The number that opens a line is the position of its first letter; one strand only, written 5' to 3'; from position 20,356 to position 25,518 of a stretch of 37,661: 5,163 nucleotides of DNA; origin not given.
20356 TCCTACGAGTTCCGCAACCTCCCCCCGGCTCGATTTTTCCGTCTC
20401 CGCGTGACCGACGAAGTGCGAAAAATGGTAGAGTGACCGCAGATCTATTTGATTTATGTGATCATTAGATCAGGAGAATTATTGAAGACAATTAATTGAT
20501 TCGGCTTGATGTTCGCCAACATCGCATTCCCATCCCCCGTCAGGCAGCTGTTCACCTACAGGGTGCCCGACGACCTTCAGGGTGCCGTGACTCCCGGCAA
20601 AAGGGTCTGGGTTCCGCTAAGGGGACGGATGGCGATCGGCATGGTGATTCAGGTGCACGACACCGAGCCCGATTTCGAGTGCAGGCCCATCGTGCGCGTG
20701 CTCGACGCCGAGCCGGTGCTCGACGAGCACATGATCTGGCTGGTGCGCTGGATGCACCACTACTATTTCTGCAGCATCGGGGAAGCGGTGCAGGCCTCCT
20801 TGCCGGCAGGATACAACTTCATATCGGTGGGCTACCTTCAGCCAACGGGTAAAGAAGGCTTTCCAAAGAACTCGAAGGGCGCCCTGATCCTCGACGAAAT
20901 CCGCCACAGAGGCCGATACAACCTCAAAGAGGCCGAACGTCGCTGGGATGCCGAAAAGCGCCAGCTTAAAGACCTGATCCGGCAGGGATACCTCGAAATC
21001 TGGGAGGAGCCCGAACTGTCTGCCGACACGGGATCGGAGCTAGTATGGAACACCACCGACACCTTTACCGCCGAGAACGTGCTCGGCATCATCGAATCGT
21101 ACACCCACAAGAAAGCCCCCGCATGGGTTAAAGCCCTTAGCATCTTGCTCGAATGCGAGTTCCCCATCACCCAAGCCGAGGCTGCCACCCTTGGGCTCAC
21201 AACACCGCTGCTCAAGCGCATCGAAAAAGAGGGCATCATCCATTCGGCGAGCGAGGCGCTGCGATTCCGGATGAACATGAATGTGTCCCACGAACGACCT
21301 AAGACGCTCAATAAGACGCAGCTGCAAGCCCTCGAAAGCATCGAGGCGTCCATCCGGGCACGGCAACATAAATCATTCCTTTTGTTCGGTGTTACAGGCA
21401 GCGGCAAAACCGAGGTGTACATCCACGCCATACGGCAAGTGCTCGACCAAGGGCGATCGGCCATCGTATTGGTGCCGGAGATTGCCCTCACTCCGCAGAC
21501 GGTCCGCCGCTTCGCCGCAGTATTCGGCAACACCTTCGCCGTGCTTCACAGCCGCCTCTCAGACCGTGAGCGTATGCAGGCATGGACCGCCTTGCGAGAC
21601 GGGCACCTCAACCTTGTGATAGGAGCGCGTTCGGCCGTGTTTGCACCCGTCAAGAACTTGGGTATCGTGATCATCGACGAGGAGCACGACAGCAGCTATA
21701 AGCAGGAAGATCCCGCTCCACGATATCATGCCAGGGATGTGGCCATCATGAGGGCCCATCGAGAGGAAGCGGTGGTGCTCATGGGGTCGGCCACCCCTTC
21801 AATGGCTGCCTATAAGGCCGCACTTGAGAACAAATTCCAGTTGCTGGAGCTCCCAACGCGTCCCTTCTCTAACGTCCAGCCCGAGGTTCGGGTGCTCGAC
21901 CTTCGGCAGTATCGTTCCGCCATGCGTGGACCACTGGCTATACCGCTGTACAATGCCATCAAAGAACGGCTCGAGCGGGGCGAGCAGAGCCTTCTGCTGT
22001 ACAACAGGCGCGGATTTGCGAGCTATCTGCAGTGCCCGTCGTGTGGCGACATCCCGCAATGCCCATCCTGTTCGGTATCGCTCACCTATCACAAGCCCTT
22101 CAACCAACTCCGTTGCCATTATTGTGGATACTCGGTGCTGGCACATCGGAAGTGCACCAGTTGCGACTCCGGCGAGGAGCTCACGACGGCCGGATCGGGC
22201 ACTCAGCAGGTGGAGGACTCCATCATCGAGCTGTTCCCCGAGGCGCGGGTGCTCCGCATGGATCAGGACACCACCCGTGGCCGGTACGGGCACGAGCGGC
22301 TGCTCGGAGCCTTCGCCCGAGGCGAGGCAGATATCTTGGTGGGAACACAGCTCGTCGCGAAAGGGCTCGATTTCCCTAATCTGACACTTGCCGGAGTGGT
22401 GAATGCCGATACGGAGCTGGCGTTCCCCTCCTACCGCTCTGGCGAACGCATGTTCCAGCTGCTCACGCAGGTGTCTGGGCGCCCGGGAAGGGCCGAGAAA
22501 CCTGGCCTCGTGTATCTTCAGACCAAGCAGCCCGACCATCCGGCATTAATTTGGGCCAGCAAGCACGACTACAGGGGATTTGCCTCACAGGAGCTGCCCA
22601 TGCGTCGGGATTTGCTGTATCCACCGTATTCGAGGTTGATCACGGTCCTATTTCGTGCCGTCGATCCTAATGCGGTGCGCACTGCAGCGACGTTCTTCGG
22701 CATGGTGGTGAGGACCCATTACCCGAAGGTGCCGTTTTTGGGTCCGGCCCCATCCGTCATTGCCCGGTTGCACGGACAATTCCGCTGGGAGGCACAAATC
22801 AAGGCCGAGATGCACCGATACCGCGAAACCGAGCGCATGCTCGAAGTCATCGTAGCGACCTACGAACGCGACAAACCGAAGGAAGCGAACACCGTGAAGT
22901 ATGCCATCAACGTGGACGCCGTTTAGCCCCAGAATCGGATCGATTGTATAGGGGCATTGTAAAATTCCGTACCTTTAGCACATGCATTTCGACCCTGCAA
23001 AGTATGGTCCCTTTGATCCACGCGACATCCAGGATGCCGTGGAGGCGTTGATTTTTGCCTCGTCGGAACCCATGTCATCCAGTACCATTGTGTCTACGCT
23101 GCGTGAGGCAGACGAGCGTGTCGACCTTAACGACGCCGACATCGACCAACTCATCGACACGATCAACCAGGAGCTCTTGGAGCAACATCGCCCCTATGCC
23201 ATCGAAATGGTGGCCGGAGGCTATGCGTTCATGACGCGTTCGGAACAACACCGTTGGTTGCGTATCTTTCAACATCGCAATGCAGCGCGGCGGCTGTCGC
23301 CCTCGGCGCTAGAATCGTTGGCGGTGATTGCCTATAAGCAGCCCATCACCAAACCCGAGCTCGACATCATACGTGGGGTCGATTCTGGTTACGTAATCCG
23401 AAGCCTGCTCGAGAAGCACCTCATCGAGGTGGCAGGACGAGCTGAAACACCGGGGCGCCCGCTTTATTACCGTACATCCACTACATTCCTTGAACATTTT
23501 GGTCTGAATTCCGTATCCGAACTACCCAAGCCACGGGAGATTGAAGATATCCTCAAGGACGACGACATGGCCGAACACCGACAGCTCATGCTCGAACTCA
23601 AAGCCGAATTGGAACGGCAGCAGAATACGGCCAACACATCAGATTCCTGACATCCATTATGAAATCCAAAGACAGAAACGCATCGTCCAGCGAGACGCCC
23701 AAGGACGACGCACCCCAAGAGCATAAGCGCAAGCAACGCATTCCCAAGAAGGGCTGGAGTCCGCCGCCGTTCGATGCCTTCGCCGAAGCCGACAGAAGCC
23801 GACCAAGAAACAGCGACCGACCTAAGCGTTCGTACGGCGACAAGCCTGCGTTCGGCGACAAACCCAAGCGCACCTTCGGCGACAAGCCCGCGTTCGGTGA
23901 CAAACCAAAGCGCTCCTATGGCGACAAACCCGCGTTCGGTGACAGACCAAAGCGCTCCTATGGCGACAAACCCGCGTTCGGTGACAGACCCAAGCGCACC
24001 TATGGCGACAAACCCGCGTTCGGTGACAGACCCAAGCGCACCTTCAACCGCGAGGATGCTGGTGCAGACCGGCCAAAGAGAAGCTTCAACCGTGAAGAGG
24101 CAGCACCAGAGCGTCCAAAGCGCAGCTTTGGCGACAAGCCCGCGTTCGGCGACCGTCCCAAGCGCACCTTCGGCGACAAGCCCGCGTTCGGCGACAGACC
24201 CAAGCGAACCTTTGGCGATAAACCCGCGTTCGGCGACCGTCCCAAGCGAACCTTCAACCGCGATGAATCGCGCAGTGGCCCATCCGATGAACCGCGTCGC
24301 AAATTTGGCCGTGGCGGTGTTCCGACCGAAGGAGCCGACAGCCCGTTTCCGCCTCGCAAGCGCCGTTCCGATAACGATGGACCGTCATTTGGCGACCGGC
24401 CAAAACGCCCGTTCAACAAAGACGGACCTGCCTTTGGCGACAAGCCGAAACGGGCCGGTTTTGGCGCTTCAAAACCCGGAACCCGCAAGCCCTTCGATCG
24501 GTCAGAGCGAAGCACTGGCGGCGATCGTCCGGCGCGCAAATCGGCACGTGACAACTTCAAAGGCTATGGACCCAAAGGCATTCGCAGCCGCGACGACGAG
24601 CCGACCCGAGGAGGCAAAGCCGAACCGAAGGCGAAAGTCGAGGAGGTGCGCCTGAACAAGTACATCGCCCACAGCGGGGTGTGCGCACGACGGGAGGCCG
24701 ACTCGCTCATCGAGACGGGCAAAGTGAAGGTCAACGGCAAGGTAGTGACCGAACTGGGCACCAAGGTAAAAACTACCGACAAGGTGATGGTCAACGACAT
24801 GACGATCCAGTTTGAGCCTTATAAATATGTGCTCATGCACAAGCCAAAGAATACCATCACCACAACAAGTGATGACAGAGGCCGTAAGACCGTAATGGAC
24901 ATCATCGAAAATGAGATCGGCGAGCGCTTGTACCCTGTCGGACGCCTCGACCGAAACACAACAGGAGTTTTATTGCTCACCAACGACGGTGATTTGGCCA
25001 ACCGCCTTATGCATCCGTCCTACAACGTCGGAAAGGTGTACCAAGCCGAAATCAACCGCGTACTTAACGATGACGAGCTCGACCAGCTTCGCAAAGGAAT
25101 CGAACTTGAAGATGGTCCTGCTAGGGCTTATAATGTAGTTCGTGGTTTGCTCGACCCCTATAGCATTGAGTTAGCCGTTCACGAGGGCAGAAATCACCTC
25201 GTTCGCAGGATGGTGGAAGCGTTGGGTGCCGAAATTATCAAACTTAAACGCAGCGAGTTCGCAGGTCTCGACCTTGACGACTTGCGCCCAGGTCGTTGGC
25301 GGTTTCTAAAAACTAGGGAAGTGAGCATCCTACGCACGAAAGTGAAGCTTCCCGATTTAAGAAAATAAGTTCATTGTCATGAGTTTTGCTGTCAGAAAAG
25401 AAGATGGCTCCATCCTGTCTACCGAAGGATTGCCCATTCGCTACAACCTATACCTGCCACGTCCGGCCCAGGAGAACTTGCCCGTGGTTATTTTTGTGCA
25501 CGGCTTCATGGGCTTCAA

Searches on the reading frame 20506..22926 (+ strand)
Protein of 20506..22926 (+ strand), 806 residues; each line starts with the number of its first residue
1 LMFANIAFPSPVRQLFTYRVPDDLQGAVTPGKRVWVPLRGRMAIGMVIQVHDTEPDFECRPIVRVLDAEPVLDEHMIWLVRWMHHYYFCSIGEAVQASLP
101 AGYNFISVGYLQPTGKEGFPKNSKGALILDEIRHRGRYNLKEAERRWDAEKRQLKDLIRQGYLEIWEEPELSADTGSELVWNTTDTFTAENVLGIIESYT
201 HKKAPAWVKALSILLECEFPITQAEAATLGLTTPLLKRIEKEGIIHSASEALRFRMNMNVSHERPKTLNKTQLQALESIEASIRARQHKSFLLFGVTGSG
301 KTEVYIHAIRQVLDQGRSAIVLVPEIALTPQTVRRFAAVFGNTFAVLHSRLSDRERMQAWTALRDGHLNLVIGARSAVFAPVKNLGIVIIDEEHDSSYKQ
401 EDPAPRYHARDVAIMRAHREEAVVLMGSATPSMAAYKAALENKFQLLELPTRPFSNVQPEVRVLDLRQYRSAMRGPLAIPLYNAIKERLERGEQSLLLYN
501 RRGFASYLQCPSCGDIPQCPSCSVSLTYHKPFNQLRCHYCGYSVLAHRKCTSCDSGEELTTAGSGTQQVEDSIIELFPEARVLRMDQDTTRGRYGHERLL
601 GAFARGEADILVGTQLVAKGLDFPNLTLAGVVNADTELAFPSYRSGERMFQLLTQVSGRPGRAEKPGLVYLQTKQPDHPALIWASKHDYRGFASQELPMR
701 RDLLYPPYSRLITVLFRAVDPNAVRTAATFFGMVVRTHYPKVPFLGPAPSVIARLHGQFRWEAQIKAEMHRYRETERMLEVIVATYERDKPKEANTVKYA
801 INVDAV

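Call 36: search_protein_families(library=pfam, proteins=[window:20506-22926:+], max_evalue=0.00001)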
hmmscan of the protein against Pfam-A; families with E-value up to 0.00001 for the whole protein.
window:20506-22926:+ (806 aa): 6 families
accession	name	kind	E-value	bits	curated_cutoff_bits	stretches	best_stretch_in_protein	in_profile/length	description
PF17764.6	PriA_3primeBD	-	7.6e-28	96.7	22.7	1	6-100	2-96/96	3'DNA-binding domain (3'BD)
PF00270.35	DEAD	-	7.7e-20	71.7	26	1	272-432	4-161/167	DEAD/DEAH box helicase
PF04851.21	ResIII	-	7.4e-18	65.4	22.5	1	267-432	3-163/164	Type III restriction enzyme, res subunit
PF18319.7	Zn_ribbon_PriA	-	8.7e-12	45.2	26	1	519-543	1-25/27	PriA DNA helicase Cys-rich region (CRR) domain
PF18074.6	PriA_C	-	5.1e-11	43.7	26.9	1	707-804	1-94/95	Primosomal protein N C-terminal domain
PF00271.37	Helicase_C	-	7.1e-09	36.3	23.5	0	580-663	40-109/110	Helicase conserved C-terminal domain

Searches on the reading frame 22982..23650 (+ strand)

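Call 36: search_protein_families(library=pfam, proteins=[window:22982-23650:+], max_evalue=0.00001)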
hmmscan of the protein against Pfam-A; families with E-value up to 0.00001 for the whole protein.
window:22982-23650:+ (222 aa): 1 family
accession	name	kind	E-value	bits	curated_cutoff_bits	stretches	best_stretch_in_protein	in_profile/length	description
PF04079.22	SMC_ScpB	-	3.6e-45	153.9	27.4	1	19-183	2-159/160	Segregation and condensation complex subunit ScpB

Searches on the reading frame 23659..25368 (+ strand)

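Call 36: search_protein_families(library=pfam, proteins=[window:23659-25368:+], max_evalue=0.00001)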
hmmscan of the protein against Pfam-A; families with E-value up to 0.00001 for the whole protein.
window:23659-25368:+ (569 aa): 2 families
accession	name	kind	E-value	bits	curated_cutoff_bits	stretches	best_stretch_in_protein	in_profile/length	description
PF00849.27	PseudoU_synth_2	-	9.2e-22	78.3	26.8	1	389-521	1-152/152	RNA pseudouridylate synthase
PF01479.30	S4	-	1.4e-11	44.3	22.8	1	330-376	1-48/48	S4 domain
